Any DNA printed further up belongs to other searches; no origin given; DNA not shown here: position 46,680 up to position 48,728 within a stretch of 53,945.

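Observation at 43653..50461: ACP-dependent FkbH-type acyl/glyceryl modification operon coupled to GT2 and GT39 glycosyltransferases in an archaeon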

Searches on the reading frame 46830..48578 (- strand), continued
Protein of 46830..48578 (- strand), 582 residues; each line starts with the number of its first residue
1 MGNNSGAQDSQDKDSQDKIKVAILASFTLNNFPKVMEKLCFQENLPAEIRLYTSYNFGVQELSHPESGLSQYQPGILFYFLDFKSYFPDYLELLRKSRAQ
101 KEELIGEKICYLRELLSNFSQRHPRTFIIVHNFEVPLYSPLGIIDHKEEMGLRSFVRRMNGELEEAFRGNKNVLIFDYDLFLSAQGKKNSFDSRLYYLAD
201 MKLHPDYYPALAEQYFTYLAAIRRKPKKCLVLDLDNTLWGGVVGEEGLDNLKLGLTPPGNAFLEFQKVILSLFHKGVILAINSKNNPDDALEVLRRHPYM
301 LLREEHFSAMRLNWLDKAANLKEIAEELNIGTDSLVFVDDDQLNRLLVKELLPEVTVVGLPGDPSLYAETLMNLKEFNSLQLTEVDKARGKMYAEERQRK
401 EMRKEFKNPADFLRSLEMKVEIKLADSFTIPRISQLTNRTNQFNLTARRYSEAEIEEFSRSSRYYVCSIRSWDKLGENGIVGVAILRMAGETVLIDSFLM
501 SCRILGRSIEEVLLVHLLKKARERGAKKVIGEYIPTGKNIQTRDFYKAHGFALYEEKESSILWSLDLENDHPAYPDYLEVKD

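Call 16: find_encoding_contigs(protein=P0008, flank=10000, max_places=2)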
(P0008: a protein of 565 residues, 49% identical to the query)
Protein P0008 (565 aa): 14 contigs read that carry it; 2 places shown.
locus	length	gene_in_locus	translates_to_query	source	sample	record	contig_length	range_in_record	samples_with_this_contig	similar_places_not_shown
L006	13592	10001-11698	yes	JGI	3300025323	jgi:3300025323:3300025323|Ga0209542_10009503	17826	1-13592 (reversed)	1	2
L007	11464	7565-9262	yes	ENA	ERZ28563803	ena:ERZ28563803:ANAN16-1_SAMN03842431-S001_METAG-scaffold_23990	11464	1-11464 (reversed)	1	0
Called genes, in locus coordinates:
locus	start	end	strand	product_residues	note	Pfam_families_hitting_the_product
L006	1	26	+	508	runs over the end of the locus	-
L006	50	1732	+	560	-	PF17803:Cadherin_4, PF17892:Cadherin_5, PF17963:Big_9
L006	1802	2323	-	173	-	PF00156:Pribosyltran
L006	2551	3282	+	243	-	PF08704:GCD14, PF13847:Methyltransf_31 (weak)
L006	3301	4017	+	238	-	-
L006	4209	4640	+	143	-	PF00692:dUTPase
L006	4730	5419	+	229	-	PF05708:Peptidase_C92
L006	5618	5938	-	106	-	PF01176:eIF-1a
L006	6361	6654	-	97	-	-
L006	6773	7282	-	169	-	-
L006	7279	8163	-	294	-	PF00535:Glycos_transf_2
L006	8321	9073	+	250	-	PF00535:Glycos_transf_2, PF13641:Glyco_tranf_2_3 (weak)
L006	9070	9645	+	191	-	PF00583:Acetyltransf_1, PF13508:Acetyltransf_7 (weak), PF13673:Acetyltransf_10 (weak)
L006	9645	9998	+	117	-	PF01648:ACPS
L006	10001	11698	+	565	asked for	PF21211:FkbH_N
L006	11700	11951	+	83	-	-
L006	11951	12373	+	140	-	PF01575:MaoC_dehydratas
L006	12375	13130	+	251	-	PF00106:adh_short, PF01370:Epimerase, PF02719:Polysacc_synt_2 (weak), PF08659:KR, PF16363:GDP_Man_Dehyd, PF23441:SDR (weak), PF13561:adh_short_C2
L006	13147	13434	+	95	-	-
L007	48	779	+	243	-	PF08704:GCD14, PF13847:Methyltransf_31 (weak)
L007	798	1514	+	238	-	-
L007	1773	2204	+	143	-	PF00692:dUTPase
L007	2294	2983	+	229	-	PF05708:Peptidase_C92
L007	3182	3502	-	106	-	PF01176:eIF-1a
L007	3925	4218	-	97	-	-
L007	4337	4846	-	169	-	-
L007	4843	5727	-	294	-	PF00535:Glycos_transf_2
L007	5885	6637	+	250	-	PF00535:Glycos_transf_2, PF13641:Glyco_tranf_2_3 (weak)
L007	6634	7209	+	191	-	PF00583:Acetyltransf_1, PF13508:Acetyltransf_7 (weak), PF13673:Acetyltransf_10 (weak)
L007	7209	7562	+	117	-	PF01648:ACPS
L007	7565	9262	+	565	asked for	PF21211:FkbH_N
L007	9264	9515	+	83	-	-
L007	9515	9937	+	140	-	PF01575:MaoC_dehydratas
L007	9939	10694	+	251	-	PF00106:adh_short, PF01370:Epimerase, PF02719:Polysacc_synt_2 (weak), PF08659:KR, PF16363:GDP_Man_Dehyd, PF23441:SDR (weak), PF13561:adh_short_C2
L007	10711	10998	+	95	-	-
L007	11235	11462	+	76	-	?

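Call 24: find_related_loci(query=A1, collection=genome_contigs, flank=10000)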
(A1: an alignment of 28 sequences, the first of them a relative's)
Query A1 (582 aa) in genome_contigs; peptide patterns used: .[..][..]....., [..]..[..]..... (x = any residue, [..] = any of these).
600 stretches matched a pattern (row limit reached: there are more); 591 encode a relative of the query (tblastn E <= 1e-3); the best 80 are kept; 80 distinct loci.
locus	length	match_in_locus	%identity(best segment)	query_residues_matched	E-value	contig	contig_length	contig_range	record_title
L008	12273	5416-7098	47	18-580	6e-171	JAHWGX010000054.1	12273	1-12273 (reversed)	MAG: Candidatus Woesearchaeota archaeon isolate FT1_083 k127_44398920, whole genome shotgun sequence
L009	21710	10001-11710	45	9-580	2e-169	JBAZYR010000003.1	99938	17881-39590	MAG: Candidatus Staskawiczbacteria bacterium isolate SO_2017_GW1_85 NODE_1379_length_99938_cov_1.408141_OW334_2017, whol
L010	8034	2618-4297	47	19-580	6e-169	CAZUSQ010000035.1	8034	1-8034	MAG TPA_asm: uncultured Methanosarcinales archaeon isolate SRP269290_co1_892 genome assembly, contig: NODE_15075_length_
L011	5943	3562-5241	45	18-580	2e-161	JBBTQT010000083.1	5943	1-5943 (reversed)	MAG: Patescibacteria group bacterium isolate H41-bin209_1 H41_bin209_1_000000000083, whole genome shotgun sequence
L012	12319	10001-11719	44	7-582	2e-154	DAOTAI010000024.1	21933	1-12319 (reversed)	MAG TPA_asm: Acidobacteriota bacterium isolate AMR_MDS_2037 NODE_1949_length_21933_cov_4.608831, whole genome shotgun se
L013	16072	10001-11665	43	17-574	2e-150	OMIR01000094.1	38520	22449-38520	Nitrosopumilales archaeon isolate AM_0615 genome assembly, contig: DGE0002AM2008_1_154103, whole genome shotgun sequence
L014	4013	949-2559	44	16-551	4e-154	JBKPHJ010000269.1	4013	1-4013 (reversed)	MAG: Thermoproteota archaeon isolate HAY_GB_MAG_00013 HAY_GB_000000251103, whole genome shotgun sequence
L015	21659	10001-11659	43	19-574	4e-149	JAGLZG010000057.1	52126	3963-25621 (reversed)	MAG: Nanoarchaeota archaeon isolate RS_13_58 ZL320.bin.58.fa_57, whole genome shotgun sequence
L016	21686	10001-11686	42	18-581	3e-148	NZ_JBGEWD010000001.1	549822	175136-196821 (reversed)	Clostridium moutaii strain MT-5 Scaffold1, whole genome shotgun sequence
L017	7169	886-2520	43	16-563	1e-147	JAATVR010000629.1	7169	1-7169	Nitrososphaerales archaeon TH526 k141_46251696, whole genome shotgun sequence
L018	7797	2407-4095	43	19-580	2e-146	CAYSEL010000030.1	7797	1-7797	MAG TPA_asm: uncultured Candidatus Bathyarchaeia archaeon isolate SRP231805_co4_114 genome assembly, contig: k141_73595,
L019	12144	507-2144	42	7-551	9e-146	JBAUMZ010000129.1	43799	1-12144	MAG: Nitrososphaeraceae archaeon isolate MFD04996_ilm_asm_bin25 k127_364562, whole genome shotgun sequence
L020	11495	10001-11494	45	18-516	3e-143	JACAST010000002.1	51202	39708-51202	Marine Group I thaumarchaeote strain N8 AC-661-N08_C743536, whole genome shotgun sequence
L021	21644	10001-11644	42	16-569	3e-143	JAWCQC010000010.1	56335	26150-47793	MAG: Candidatus Nitrosotenuis sp. isolate JZ-2_201901_bins_13 JZ-2_201901_bins_13_scaffold_10, whole genome shotgun sequ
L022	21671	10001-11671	42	15-578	3e-143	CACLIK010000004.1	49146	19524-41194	uncultured marine group I thaumarchaeote isolate AG-464-C10 genome assembly, contig: AG-464-C10_NODE_4, whole genome sho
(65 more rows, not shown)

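Call 34: search_solved_structures(query=window:46830-48578:-, max_evalue=0.01, show_alignments=2)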
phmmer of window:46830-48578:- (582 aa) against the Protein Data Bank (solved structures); distinct sequences matched with E-value up to 0.01: 1.
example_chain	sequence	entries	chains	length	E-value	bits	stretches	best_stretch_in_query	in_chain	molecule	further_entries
3slr_A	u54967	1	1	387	1.5e-45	159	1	11-383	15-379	uncharacterized protein BF1531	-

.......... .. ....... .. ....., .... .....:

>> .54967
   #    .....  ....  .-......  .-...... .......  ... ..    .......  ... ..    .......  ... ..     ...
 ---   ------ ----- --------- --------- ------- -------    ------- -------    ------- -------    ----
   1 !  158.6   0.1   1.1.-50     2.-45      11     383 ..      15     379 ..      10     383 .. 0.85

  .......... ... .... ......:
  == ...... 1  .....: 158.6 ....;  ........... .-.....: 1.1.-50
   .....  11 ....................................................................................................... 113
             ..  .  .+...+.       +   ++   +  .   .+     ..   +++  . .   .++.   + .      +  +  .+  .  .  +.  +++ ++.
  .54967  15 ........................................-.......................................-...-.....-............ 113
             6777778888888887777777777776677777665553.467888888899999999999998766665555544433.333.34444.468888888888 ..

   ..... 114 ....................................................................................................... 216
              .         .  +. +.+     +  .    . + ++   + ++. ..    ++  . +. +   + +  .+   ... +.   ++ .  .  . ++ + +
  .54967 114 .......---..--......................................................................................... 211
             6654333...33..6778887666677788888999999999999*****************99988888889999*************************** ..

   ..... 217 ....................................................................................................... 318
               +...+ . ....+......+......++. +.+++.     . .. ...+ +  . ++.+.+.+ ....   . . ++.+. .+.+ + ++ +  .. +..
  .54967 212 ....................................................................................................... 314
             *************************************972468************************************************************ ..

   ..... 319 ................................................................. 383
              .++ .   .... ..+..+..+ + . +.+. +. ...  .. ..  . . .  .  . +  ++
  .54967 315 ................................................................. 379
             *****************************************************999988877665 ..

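Call 48: search_protein_families(library=pfam, alignment_id=A2, max_evalue=0.00001)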
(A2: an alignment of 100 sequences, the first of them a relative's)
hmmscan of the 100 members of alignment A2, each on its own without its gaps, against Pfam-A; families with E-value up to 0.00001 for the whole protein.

A. member 1, L001:4467-7316:- (949 aa): 3 families
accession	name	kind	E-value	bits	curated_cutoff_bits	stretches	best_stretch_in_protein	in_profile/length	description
PF00391.29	PEP-utilizers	-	2.4e-13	49.9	23.1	1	870-939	3-70/72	PEP-utilising enzyme, mobile domain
PF01326.24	PPDK_N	-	8.8e-12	45.4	27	1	219-267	103-149/328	Pyruvate phosphate dikinase, AMP/ATP-binding domain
PF01467.32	CTP_transf_like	-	1.3e-11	45.3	21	1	15-107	7-94/133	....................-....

B. families by the number of members that match (of 100 scanned): 99 families (the first 25 are shown)
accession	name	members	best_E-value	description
PF00132.30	Hexapep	15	1.1e-23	Bacterial transferase hexapeptide (six repeats)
PF00535.33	Glycos_transf_2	9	2.3e-35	Glycosyl transferase family 2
PF13641.12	Glyco_tranf_2_3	7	1.3e-22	Glycosyltransferase like family 2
PF13489.12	Methyltransf_23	6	7.3e-26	Methyltransferase domain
PF08241.18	Methyltransf_11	6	1.8e-23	Methyltransferase domain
PF13847.12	Methyltransf_31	6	2.3e-20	Methyltransferase domain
PF13649.12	Methyltransf_25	6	4e-20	Methyltransferase domain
PF08242.18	Methyltransf_12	6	2.8e-14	Methyltransferase domain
PF25084.1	LbH_EIF2B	6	6.3e-11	EIF2B subunit epsilon LbH domain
PF00483.29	NTP_transferase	5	3.5e-62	Nucleotidyl transferase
PF01522.26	Polysacc_deac_1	5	9.3e-17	Polysaccharide deacetylase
PF16363.11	GDP_Man_Dehyd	4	8.7e-74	GDP-mannose 4,6 dehydratase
PF01370.27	Epimerase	4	2.4e-59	NAD dependent epimerase/dehydratase family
PF00534.26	Glycos_transf_1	4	3.1e-34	Glycosyl transferases group 1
PF13692.12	Glyco_trans_1_4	4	1.3e-26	Glycosyl transferases group 1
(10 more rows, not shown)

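Call 50: search_protein_families(library=pfam, alignment_id=A3, max_evalue=0.00001)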
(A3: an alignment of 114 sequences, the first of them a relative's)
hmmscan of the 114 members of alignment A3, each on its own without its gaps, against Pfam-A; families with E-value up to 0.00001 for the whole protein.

A. member 1, L004:6666-9425:+ (919 aa): 0 families

B. families by the number of members that match (of 114 scanned): 62 families (the first 25 are shown)
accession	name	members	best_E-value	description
PF13469.12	Sulfotransfer_3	15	3.6e-25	Sulfotransferase family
PF00685.33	Sulfotransfer_1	12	1.1e-39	Sulfotransferase domain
PF00535.33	Glycos_transf_2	9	3.5e-28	Glycosyl transferase family 2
PF13669.12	Glyoxalase_4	8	1.3e-20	Glyoxalase/Bleomycin resistance protein/Dioxygenase superfamily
PF00132.30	Hexapep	8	1.1e-14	Bacterial transferase hexapeptide (six repeats)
PF13641.12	Glyco_tranf_2_3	6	2.5e-17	Glycosyltransferase like family 2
PF14602.12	Hexapep_2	6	9.9e-14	Hexapeptide repeat of succinyl-transferase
PF00534.26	Glycos_transf_1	4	3.9e-46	Glycosyl transferases group 1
PF13692.12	Glyco_trans_1_4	4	6.7e-44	Glycosyl transferases group 1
PF13439.12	Glyco_transf_4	4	1.3e-30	Glycosyltransferase Family 4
PF13579.12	Glyco_trans_4_4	4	4.5e-21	Glycosyl transferase 4-like domain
PF13632.12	Glyco_trans_2_3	4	2.6e-09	Glycosyl transferase family group 2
PF01041.23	DegT_DnrJ_EryC1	3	2.5e-130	DegT/DnrJ/EryC1/StrS aminotransferase family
PF00903.31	Glyoxalase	3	6.3e-11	Glyoxalase/Bleomycin resistance protein/Dioxygenase superfamily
PF13524.12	Glyco_trans_1_2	3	2.4e-09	Glycosyl transferase-like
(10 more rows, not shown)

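Call 83: search_dna_similar(query=window:46830-48578:-, collection=plasmids, mode=protein, max_rows=30, max_evalue=1e-10)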
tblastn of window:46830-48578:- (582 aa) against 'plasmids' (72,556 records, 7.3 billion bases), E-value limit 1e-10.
Records with a match: 206; places in all: 209; records where one place covers at least 80% of the query: 25.
Best place of each record, by identity: <60% 206.
By first word of the organism name: Bacillus 52; Streptomyces 40; Sinorhizobium 40; Ralstonia 15; Clostridium 13; Rhodococcus 5; Rhizobium 5; Nocardia 3; Methylosinus 2; Burkholderia 2; and 25 more.
By predicted mobility (MOB-suite, as given by PLSDB): non-mobilizable 125; mobilizable 76; conjugative 5.
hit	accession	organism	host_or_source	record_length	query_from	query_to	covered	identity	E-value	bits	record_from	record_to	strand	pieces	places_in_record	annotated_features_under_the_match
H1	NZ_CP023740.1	Methylosinus trichosporium OB3b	isolate,soil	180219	20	580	96%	34.2%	5e-78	276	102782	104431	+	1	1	HAD-IIIC family phosphatase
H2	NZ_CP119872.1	Methylosinus trichosporium OB3b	Whole Organism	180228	20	580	96%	34.2%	5e-78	276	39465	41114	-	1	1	HAD-IIIC family phosphatase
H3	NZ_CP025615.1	Niveispirillum cyanobacteriorum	sing cell,cyanobacterial aggregates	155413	19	557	93%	34.2%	9e-77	273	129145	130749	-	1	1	HAD-IIIC family phosphatase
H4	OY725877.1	Subdoligranulum variabile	-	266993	20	551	91%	34.3%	7e-77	273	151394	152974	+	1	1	none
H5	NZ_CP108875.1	Streptomyces sp. NBC_00826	-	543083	19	578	96%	32.2%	8e-72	258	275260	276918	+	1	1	HAD-IIIC family phosphatase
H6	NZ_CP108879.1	Streptomyces sp. NBC_00822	-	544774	19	578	96%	32.2%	8e-72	258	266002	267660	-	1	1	HAD-IIIC family phosphatase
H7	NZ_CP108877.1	Streptomyces sp. NBC_00825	-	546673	19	578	96%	32.2%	8e-72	258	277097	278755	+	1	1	HAD-IIIC family phosphatase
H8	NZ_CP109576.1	Streptomyces sp. NBC_01369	-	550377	19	578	96%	32.2%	8e-72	258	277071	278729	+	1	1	HAD-IIIC family phosphatase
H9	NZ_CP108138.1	Streptomyces sp. NBC_00184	-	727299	21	560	93%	33.2%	1e-76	272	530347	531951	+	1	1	HAD-IIIC family phosphatase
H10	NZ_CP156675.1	Pseudalkalibacillus hwajinpoensis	mixed culture,soil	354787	20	563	93%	32.1%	1e-86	301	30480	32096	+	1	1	HAD-IIIC family phosphatase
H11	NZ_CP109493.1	Streptomyces sp. NBC_01435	-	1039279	19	551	92%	32.6%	2e-75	268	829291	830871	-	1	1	record has no annotation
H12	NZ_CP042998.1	Aquisphaera giovannonii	-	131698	21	559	93%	32.1%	1e-64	237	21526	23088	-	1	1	HAD-IIIC family phosphatase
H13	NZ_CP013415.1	Burkholderia ubonensis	soil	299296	19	552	92%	31.3%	7e-70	252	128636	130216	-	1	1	HAD-IIIC family phosphatase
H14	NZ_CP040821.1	Paroceanicella profunda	Cell culture,Deep seawater from Mariana ...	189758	192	580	67%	42.6%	3e-83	291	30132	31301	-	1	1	HAD-IIIC family phosphatase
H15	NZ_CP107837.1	Streptomyces sp. NBC_00523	-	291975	19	578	96%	29.2%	5e-72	258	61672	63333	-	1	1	HAD-IIIC family phosphatase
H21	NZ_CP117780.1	Burkholderia sp. FERM BP-3421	soil sample,soil sample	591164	23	545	90%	29.3%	3e-52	200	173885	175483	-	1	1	SDR family NAD(P)-dependent oxidoreductase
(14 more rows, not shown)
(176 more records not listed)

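Call 84: get_annotated_region(hit=H21, flank=9000)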
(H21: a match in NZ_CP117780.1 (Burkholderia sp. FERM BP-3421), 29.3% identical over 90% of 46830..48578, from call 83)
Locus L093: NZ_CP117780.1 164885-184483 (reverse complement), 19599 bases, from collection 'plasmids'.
description: Burkholderia sp. FERM BP-3421 plasmid p1, complete sequence
organism: Burkholderia sp. FERM BP-3421 (NCBI taxid 1494466)
taxonomy: Bacteria; Pseudomonadota; Betaproteobacteria; Burkholderiales; Burkholderiaceae; Burkholderia; Burkholderia sp. FERM BP-3421
host: -; source: soil sample,soil sample; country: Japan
typing (MOB-suite, as given by PLSDB): non-mobilizable
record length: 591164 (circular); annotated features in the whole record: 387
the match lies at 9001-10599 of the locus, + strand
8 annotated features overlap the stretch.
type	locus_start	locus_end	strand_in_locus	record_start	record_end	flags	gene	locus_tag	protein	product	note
CDS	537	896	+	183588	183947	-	-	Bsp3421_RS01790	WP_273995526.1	DUF6277 family protein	-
CDS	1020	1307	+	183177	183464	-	-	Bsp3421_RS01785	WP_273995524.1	hypothetical protein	-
CDS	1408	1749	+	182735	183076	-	-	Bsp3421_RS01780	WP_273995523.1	hypothetical protein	-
CDS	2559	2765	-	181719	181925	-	-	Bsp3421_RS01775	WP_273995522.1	hypothetical protein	-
CDS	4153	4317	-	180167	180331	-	-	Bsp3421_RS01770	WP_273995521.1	hypothetical protein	-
CDS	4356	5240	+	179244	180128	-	-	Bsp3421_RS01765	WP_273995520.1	helix-turn-helix transcriptional regulator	GO:0006355 - regulation of DNA-templated transcription [Evidence IEA]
CDS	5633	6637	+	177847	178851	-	-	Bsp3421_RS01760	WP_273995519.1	acyltransferase domain-containing protein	-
CDS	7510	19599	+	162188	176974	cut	-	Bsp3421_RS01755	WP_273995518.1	SDR family NAD(P)-dependent oxidoreductase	-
